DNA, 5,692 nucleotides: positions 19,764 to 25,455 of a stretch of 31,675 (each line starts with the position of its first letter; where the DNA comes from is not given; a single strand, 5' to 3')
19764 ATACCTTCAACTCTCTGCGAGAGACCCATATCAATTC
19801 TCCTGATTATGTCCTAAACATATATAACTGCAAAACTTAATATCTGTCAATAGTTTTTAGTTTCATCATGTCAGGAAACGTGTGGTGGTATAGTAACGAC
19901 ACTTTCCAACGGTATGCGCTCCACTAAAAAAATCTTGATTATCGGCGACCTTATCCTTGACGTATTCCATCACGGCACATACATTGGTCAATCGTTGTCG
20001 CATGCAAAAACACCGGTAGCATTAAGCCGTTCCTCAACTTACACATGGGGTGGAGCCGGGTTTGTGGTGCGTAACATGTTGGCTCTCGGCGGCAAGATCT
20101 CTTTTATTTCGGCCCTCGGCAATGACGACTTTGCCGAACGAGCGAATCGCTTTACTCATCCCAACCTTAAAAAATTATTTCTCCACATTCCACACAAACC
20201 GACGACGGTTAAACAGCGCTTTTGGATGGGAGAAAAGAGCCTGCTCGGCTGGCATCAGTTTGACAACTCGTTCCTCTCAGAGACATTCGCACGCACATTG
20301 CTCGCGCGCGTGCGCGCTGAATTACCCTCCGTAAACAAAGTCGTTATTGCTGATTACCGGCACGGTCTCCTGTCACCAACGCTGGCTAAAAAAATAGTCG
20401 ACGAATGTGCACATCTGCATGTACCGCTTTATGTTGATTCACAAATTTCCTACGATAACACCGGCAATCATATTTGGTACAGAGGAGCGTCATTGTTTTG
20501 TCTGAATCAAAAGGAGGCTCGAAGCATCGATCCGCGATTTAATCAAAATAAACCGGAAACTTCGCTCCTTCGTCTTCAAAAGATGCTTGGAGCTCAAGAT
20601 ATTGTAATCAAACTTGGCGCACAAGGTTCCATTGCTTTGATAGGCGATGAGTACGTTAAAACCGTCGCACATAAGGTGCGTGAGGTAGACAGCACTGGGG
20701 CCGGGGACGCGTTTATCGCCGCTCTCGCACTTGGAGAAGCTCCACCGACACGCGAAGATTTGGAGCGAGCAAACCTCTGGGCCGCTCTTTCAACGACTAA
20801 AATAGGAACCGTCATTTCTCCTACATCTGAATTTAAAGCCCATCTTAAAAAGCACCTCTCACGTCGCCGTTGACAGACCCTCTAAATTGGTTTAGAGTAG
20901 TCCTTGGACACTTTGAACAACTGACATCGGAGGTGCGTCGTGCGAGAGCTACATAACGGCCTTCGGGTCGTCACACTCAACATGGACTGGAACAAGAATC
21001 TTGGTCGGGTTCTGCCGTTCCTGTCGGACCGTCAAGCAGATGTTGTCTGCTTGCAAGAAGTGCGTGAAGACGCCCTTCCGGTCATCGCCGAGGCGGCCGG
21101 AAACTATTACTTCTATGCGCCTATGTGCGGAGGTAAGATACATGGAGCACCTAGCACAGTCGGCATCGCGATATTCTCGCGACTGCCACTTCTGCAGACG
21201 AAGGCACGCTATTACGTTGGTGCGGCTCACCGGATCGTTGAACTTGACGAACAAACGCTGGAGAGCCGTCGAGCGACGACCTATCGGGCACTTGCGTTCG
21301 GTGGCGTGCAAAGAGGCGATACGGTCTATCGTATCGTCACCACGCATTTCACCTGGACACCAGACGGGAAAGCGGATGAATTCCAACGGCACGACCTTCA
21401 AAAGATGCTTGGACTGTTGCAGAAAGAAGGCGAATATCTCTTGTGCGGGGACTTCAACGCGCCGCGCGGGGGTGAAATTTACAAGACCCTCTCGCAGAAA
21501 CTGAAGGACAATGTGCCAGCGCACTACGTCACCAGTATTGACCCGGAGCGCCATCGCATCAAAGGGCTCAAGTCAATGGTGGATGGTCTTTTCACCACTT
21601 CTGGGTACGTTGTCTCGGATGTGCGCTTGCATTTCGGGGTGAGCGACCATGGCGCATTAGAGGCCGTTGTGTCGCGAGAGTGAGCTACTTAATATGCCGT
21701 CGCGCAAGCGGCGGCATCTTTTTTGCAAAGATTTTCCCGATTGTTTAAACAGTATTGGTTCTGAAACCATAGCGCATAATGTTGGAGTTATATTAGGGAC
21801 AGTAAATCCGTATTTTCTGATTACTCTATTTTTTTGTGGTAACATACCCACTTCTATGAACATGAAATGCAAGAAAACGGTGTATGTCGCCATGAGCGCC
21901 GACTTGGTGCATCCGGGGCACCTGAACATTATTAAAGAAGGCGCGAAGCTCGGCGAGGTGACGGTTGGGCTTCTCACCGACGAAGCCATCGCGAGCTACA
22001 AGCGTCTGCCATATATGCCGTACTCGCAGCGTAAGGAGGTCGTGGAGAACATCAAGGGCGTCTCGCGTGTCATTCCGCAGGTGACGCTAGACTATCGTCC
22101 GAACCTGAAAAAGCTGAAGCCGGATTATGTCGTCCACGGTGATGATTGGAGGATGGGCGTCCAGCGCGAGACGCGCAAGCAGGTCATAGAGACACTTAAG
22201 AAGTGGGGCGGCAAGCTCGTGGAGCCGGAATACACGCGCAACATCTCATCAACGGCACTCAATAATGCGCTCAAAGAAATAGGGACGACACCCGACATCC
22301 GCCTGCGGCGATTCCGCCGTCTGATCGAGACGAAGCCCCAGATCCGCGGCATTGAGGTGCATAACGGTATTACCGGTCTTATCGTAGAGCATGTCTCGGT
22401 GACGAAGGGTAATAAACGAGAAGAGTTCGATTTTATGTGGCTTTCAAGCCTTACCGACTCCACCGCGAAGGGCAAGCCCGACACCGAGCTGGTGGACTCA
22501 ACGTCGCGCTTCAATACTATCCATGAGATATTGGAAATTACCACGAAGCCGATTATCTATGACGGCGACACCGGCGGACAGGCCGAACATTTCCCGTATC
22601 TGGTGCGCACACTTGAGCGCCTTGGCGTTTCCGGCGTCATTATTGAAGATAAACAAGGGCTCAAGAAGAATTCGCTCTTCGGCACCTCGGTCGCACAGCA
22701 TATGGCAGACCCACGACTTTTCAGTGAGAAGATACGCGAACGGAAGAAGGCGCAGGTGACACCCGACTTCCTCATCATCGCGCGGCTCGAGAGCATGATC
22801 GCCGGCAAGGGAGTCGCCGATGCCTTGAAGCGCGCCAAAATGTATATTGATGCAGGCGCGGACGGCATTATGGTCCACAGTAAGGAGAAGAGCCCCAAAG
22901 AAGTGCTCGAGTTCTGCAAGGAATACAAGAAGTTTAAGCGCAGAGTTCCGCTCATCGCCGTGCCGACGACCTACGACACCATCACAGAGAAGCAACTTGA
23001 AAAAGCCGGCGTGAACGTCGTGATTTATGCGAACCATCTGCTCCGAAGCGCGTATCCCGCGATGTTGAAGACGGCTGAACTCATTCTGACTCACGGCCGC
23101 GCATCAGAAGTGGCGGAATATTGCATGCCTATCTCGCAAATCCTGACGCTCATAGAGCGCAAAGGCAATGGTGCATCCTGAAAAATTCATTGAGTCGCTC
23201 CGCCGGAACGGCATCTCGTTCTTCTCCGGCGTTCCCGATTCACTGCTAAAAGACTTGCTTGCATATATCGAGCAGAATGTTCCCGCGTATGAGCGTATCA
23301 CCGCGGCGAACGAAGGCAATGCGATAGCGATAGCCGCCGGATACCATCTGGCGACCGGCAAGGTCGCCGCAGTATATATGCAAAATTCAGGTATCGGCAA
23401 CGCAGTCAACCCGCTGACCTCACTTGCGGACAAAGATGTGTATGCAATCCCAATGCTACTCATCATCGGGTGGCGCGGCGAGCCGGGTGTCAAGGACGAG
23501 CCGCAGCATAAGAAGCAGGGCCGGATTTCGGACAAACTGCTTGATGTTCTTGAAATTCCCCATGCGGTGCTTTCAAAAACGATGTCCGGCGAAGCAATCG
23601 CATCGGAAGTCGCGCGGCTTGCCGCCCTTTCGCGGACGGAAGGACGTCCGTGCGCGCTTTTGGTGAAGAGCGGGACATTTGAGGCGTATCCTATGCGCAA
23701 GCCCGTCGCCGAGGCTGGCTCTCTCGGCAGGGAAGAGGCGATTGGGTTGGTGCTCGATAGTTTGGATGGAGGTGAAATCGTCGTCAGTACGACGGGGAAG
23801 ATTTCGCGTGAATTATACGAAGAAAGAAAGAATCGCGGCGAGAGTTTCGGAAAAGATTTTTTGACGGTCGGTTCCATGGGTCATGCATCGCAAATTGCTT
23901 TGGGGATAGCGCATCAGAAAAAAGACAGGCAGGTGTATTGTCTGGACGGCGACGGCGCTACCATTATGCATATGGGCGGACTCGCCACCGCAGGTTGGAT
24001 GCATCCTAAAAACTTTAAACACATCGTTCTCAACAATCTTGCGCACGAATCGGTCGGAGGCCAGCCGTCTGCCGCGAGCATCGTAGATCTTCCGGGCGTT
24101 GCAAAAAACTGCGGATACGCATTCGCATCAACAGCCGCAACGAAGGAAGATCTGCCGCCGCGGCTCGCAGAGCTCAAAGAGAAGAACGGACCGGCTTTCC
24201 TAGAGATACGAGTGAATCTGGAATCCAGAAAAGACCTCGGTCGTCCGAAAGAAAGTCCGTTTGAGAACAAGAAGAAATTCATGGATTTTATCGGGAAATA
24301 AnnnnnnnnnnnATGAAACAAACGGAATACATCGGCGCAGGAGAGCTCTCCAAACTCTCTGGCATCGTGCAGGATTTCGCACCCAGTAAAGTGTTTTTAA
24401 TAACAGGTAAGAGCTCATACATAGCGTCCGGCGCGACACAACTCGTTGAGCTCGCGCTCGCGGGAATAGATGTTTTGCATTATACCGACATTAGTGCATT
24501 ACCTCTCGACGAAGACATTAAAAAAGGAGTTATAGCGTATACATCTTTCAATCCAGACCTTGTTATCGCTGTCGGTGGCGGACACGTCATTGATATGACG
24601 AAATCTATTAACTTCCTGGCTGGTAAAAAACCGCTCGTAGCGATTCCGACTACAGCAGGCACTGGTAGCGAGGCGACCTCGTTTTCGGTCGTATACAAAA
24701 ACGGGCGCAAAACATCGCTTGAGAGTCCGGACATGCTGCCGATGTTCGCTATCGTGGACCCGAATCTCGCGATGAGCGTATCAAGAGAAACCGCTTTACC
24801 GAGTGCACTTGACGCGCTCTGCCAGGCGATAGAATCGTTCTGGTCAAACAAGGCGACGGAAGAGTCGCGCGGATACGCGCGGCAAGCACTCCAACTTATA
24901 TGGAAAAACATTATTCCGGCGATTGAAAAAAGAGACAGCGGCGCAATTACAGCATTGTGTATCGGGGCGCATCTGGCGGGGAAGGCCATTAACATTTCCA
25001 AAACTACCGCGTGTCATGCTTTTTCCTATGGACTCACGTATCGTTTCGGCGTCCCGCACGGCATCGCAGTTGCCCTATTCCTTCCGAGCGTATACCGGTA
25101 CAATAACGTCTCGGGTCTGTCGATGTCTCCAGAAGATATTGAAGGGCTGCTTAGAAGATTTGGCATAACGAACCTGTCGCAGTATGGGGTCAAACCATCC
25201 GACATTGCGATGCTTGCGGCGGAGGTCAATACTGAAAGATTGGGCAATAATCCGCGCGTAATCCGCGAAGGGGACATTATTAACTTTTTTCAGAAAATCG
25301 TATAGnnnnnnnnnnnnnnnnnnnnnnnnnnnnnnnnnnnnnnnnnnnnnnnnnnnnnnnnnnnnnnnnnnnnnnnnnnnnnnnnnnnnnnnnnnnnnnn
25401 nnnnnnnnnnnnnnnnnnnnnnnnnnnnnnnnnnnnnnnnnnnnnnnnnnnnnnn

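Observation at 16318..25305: Fom1/Fom2/FomC/Fom3-like constellation: a B12 radical SAM gene near a CyTase-PepM operon, possibly making methylated (2-hydroxypropyl) phosphonate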

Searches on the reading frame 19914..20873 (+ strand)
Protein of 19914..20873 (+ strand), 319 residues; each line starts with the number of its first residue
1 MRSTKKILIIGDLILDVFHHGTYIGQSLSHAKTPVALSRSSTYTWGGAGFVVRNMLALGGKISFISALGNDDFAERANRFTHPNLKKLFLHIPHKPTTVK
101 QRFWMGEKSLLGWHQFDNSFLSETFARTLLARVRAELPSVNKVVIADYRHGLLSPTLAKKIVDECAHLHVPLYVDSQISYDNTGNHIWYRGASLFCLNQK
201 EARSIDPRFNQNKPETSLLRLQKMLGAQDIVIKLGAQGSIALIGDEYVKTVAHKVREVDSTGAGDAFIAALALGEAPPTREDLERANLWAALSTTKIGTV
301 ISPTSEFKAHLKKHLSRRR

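Call 3: search_protein_families(library=pfam, proteins=[window:19914-20873:+], max_evalue=0.01)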
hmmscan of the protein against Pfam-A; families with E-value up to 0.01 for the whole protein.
window:19914-20873:+ (319 aa): 1 family
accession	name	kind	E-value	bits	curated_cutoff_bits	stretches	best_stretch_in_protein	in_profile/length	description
PF00294.29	PfkB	-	6.5e-22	78.7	25.8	1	24-302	15-298/302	pfkB family carbohydrate kinase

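Call 7: search_protein_families(library=ncbifam, proteins=[window:19914-20873:+], max_evalue=0.001)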
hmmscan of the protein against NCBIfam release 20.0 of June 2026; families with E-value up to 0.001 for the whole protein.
window:19914-20873:+ (319 aa): 17 families
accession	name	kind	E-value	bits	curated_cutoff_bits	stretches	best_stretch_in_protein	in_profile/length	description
TIGR02198.1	rfaE_dom_I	equivalog_domain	1.8e-43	148.9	345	1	4-310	7-313/315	D-glycero-beta-D-manno-heptose-7-phosphate kinase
NF008454.0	PRK11316.1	equivalog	2.5e-26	92.3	521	1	5-314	11-315/475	bifunctional D-glycero-beta-D-manno-heptose-7-phosphate kinase/D-glycero-beta-D-manno-heptose 1-phosphate adenylyltransferase HldE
TIGR02152.1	D_ribokin_bact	equivalog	2.9e-17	62.9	299.65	1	190-302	174-289/298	ribokinase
TIGR03168.1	1-PFK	subfamily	5.6e-10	38.6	216.4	1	119-308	107-296/305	hexose kinase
TIGR04382.1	myo_inos_iolC_N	equivalog_domain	2.2e-09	37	300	1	211-296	205-292/309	5-dehydro-2-deoxygluconokinase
TIGR03828.1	pfkB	equivalog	4.6e-09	35.7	292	1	120-306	108-294/305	1-phosphofructokinase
NF007321.0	PRK09813.1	equivalog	5.6e-09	35.8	247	1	199-272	154-231/261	fructoselysine 6-kinase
NF049991.1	TagKinase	equivalog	5.9e-09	35.1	420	1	220-271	220-271/321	tagatose kinase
NF006957.1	PRK09434.1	equivalog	1.2e-08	34.8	450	1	211-295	196-288/302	fructokinase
NF008353.0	PRK11142.1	equivalog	3.2e-07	30.2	341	1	225-302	213-292/307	ribokinase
NF053626.1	RibKinHalex1628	equivalog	5.4e-07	29.4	330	1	225-306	200-285/293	ATP-dependent ribose-1-phosphate kinase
NF040938.1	KDG_KDGal_kin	equivalog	1.2e-06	27.9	400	1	210-270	199-258/305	bifunctional 2-dehydro-3-deoxygluconokinase/2-dehydro-3-deoxygalactonokinase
NF052444.1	DhDoxglucKinKdgK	equivalog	1.2e-05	24.9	400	1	212-270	206-264/303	2-dehydro-3-deoxygluconokinase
NF007632.0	PRK10294.1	equivalog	2.4e-05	23.8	353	1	226-276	217-267/310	6-phosphofructokinase II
NF041134.1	R1P_kin_Thcocales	equivalog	3.1e-05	23.5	500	0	223-274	189-241/291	ADP-dependent ribose-1-phosphate kinase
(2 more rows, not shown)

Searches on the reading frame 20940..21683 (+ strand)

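Call 3: search_protein_families(library=pfam, proteins=[window:20940-21683:+], max_evalue=0.01)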
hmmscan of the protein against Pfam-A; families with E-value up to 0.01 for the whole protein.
window:20940-21683:+ (247 aa): 1 family
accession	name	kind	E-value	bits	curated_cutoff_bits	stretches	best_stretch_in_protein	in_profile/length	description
PF03372.29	Exo_endo_phos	-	3.8e-17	63.2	24.5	1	16-226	6-209/225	Endonuclease/Exonuclease/phosphatase family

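Call 7: search_protein_families(library=ncbifam, proteins=[window:20940-21683:+], max_evalue=0.001)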
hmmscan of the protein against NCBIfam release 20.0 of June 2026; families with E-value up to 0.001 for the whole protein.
window:20940-21683:+ (247 aa): 2 families
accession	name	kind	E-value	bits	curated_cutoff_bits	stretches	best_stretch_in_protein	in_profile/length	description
TIGR00195.1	exoDNase_III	equivalog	0.00042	20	182.55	0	23-82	17-71/254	exodeoxyribonuclease III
TIGR00633.1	xth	equivalog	0.00043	19.9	99.05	0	21-173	18-151/255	exodeoxyribonuclease III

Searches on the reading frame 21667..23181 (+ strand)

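Call 3: search_protein_families(library=pfam, proteins=[window:21667-23181:+], max_evalue=0.01)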
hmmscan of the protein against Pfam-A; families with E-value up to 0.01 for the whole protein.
window:21667-23181:+ (504 aa): 2 families
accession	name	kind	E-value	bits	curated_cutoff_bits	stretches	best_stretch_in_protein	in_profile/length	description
PF13714.12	PEP_mutase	-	1.5e-53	182.3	31.5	1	216-473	1-239/240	Phosphoenolpyruvate phosphomutase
PF01467.32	CTP_transf_like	-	7.4e-15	55.8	21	1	79-198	7-130/133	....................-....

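Call 7: search_protein_families(library=ncbifam, proteins=[window:21667-23181:+], max_evalue=0.001)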
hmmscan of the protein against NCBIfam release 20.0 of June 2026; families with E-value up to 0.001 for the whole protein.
window:21667-23181:+ (504 aa): 10 families
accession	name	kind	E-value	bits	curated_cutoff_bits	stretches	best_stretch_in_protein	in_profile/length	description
TIGR02320.1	PEP_mutase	equivalog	1.3e-113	378.8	319.55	1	216-498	1-282/284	phosphoenolpyruvate mutase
TIGR02321.1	Pphn_pyruv_hyd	equivalog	1.5e-36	126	374.4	1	245-477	27-257/290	phosphonopyruvate hydrolase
TIGR02317.1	prpB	equivalog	2.5e-26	92.5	354.4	1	215-483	4-257/285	methylisocitrate lyase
NF008455.0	PRK11320.1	equivalog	1.7e-19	70.1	353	1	265-482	52-263/295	methylisocitrate lyase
TIGR00125.1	cyt_tran_rel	domain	7.8e-14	51.6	27.7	1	72-132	2-62/65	adenylyltransferase/cytidyltransferase family protein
TIGR01518.1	g3p_cytidyltrns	equivalog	1.4e-11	44.5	165.4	1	74-162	3-93/125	glycerol-3-phosphate cytidylyltransferase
TIGR02199.1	rfaE_dom_II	equivalog_domain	1.7e-10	40.9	181.5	1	66-200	8-140/144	D-glycero-beta-D-manno-heptose 1-phosphate adenylyltransferase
TIGR02319.1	CPEP_Pphonmut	equivalog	1.8e-09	37.3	420.05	1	261-454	45-232/294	carboxyvinyl-carboxyphosphonate phosphorylmutase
NF001985.0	PRK00777.1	subfamily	6.8e-07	29.5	104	1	71-128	6-64/157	pantetheine-phosphate adenylyltransferase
NF008454.0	PRK11316.1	equivalog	6.7e-05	21.7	521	1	67-203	338-472/475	bifunctional D-glycero-beta-D-manno-heptose-7-phosphate kinase/D-glycero-beta-D-manno-heptose 1-phosphate adenylyltransferase HldE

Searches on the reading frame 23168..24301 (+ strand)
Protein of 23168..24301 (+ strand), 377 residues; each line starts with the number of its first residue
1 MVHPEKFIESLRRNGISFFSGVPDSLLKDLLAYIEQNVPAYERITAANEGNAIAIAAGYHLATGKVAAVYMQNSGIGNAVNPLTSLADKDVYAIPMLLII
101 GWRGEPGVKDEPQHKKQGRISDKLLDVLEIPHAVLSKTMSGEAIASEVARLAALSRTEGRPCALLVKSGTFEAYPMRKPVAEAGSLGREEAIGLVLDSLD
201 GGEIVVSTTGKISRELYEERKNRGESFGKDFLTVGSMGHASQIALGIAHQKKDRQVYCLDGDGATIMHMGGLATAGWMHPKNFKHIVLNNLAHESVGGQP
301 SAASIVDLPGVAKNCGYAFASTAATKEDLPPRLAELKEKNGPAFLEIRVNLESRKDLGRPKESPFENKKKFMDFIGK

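Call 3: search_protein_families(library=pfam, proteins=[window:23168-24301:+], max_evalue=0.01)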
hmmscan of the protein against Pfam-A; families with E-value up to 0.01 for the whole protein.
window:23168-24301:+ (377 aa): 2 families
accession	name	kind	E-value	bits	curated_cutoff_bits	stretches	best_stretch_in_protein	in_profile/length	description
PF02776.23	TPP_enzyme_N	-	2.1e-17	63.4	26.8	1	7-120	7-114/119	Thiamine pyrophosphate enzyme, N-terminal TPP binding domain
PF02775.26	TPP_enzyme_C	-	1.3e-15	58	21.9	1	233-347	26-151/151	Thiamine pyrophosphate enzyme, C-terminal TPP binding domain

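Call 7: search_protein_families(library=ncbifam, proteins=[window:23168-24301:+], max_evalue=0.001)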
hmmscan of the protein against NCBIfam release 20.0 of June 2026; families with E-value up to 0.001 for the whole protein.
window:23168-24301:+ (377 aa): 38 families (the best 25 are shown)
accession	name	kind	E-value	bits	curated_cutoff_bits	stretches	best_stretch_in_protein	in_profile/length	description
TIGR03297.1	Ppyr-DeCO2ase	equivalog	2.2e-143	477.6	312.5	1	15-375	1-360/360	phosphonopyruvate decarboxylase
TIGR03846.1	sulfopy_beta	equivalog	3.4e-31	108.6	221.5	1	188-374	1-180/182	sulfopyruvate decarboxylase subunit beta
TIGR03845.1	sulfopyru_alph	equivalog_domain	7.2e-26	91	147.95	1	6-168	3-157/160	sulfopyruvate decarboxylase subunit alpha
NF004813.0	PRK06163.1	equivalog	4.6e-23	82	240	1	201-376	28-197/202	hypothetical protein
NF006016.1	PRK08155.1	equivalog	2e-12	46.3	870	2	8-101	10-100/554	acetolactate synthase large subunit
TIGR00118.1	acolac_lg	equivalog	7.2e-12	44.5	538.35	2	5-101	5-97/557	biosynthetic-type acetolactate synthase large subunit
NF005860.0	PRK07789.1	equivalog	1e-10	40.6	881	2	8-106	41-136/615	acetolactate synthase large subunit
NF005364.0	PRK06882.1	equivalog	1.1e-09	37.3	1083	1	5-101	8-101/574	acetolactate synthase 3 large subunit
NF006319.0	PRK08527.1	equivalog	1.8e-09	36.5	905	1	7-101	10-101/565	acetolactate synthase large subunit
NF005228.0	PRK06725.1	equivalog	3.7e-09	35.3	991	1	5-102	20-113/571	acetolactate synthase large subunit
NF005651.0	PRK07418.1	subfamily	4.2e-09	35.1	942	1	7-102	25-120/617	acetolactate synthase large subunit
NF006524.0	PRK08978.1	equivalog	1.1e-08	33.9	738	0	8-101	8-97/548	acetolactate synthase 2 catalytic subunit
NF006052.0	PRK08199.1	subfamily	1.1e-08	33.8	539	1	233-293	413-472/559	thiamine pyrophosphate protein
NF004710.0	PRK06048.1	equivalog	1.3e-08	33.8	976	1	5-101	12-104/561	acetolactate synthase large subunit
NF006525.0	PRK08979.1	equivalog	4.1e-08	32.1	1084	1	7-101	10-101/572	acetolactate synthase 3 large subunit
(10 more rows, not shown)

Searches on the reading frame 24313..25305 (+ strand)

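Call 3: search_protein_families(library=pfam, proteins=[window:24313-25305:+], max_evalue=0.01)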
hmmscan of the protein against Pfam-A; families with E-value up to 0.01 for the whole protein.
window:24313-25305:+ (330 aa): 3 families
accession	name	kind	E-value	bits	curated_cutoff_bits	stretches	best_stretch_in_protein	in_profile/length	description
PF00465.25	Fe-ADH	-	4.1e-36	124.5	31.3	1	6-150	5-168/168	Iron-containing alcohol dehydrogenase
PF25137.1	ADH_Fe_C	-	1.4e-23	84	27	1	164-265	4-106/194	Fe-containing alcohol dehydrogenase family, C-terminal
PF13685.12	Fe-ADH_2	-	7.9e-14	52.3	28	1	7-151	2-143/149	Iron-containing alcohol dehydrogenase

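Call 7: search_protein_families(library=ncbifam, proteins=[window:24313-25305:+], max_evalue=0.001)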
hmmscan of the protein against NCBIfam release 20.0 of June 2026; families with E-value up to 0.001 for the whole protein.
window:24313-25305:+ (330 aa): 18 families
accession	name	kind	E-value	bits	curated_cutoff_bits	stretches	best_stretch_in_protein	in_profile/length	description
TIGR03405.1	Phn_Fe-ADH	equivalog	4.4e-46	157.3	423.7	1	105-311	126-349/355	iron-containing alcohol dehydrogenase PsrA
NF010378.0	PRK13805.1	equivalog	2.8e-41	141.3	951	2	104-266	593-759/872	bifunctional acetaldehyde-CoA/alcohol dehydrogenase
NF041833.1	Fe_ADH_ErcA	equivalog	2.4e-40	138.9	550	1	8-265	14-292/382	alcohol dehydrogenase-like regulatory protein ErcA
TIGR02638.1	lactal_redase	equivalog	2.3e-37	128.7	523.15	2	106-265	131-293/379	lactaldehyde reductase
NF007911.0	PRK10624.1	equivalog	4.3e-35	121.4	537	2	107-265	133-292/382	lactaldehyde reductase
NF053866.1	CholDhdGbsBBac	equivalog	1.1e-31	109.9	550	2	107-266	141-303/392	choline dehydrogenase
NF058672.1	4HyButDHCUPNE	equivalog_domain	1.3e-31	110.1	500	2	106-286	131-313/378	4-hydroxybutyrate dehydrogenase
NF050025.1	SulfAcetaldRedSarD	equivalog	1.6e-29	102.9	700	2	106-266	130-293/385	sulfoacetaldehyde reductase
NF011998.0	PRK15454.1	equivalog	4.9e-24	84.8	556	1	83-266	109-312/395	ethanolamine utilization ethanol dehydrogenase EutG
NF007363.0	PRK09860.1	equivalog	1.4e-22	80.4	581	1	57-265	65-293/383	L-threonine dehydrogenase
NF011717.0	PRK15138.1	equivalog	5.6e-13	48.7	645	2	23-100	28-105/387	alcohol dehydrogenase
TIGR04266.1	NDMA_methanol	equivalog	1.6e-12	47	625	1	49-267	63-306/420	NDMA-dependent methanol dehydrogenase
NF041822.1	daptide_DH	equivalog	7.6e-12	44.8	300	1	105-183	104-182/363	daptide-type RiPP biosynthesis dehydogenase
NF006941.0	PRK09423.1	subfamily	2.8e-11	42.8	336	1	7-152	13-156/367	glycerol dehydrogenase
NF002022.0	PRK00843.1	equivalog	8.6e-10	38.1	413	1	6-149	15-153/350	NAD(P)-dependent glycerol-1-phosphate dehydrogenase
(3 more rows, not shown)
